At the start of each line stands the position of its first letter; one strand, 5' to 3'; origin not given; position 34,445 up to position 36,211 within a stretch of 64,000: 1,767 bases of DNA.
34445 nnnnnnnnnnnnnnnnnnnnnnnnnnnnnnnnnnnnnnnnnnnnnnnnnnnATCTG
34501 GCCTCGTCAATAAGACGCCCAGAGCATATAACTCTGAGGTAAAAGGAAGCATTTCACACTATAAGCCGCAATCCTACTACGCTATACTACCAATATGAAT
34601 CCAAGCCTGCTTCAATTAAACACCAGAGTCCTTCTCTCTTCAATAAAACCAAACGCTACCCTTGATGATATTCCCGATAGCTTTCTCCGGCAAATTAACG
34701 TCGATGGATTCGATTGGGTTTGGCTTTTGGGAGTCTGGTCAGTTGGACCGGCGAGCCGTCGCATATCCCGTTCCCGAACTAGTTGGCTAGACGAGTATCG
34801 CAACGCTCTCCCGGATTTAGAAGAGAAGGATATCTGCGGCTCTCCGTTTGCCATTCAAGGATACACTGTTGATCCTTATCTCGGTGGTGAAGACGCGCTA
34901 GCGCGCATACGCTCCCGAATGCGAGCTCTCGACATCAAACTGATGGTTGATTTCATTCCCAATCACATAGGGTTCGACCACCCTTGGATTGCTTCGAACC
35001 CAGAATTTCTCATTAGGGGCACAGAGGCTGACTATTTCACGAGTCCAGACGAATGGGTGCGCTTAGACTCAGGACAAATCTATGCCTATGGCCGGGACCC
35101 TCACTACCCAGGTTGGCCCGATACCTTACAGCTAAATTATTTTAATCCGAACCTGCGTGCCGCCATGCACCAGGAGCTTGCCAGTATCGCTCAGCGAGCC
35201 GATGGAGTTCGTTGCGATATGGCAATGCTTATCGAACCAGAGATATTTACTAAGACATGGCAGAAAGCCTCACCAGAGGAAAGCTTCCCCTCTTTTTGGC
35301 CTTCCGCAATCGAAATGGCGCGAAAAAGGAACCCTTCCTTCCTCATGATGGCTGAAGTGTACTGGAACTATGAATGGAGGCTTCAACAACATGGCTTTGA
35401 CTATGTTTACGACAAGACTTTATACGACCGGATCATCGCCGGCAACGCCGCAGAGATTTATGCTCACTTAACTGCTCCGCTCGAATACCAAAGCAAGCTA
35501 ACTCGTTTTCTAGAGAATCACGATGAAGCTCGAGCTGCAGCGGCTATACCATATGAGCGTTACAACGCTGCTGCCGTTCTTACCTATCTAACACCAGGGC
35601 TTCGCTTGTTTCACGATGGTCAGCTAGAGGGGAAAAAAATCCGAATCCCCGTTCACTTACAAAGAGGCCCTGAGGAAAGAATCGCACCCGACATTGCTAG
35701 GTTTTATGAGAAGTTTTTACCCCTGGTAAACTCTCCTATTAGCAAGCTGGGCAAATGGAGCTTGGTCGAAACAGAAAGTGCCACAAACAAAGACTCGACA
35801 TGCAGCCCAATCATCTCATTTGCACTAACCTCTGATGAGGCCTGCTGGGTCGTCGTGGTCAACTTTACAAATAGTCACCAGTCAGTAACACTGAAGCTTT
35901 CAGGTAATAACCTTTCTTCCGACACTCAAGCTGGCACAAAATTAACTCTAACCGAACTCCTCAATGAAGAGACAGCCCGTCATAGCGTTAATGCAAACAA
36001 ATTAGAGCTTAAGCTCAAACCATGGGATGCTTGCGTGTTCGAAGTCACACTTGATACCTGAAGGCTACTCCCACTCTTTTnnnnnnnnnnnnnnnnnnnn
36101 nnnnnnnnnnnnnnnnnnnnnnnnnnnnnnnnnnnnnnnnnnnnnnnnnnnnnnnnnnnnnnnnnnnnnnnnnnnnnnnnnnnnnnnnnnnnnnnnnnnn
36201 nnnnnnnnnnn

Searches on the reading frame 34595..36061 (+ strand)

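Call 18: search_protein_families(library=ncbifam, proteins=[window:34595-36061:+], max_evalue=0.00001)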
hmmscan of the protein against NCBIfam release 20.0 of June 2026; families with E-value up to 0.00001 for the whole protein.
window:34595-36061:+ (488 aa): 4 families
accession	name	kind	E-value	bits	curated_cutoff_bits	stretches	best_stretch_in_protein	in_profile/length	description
NF041321.1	Alpha-amyl_MalA_Halo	equivalog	4.1e-12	45.3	875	1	96-438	326-638/666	alpha-amylase MalA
NF041090.1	Cyc-maltodext_AglB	equivalog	2e-09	36.8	540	1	89-475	101-447/470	cyclomaltodextrinase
NF008051.0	PRK10785.1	equivalog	1.7e-08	33.1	568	1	90-197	216-317/607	maltodextrin glucosidase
TIGR02401.1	trehalose_TreY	equivalog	2.7e-06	25.9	498.65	1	90-147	55-112/838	malto-oligosyltrehalose synthase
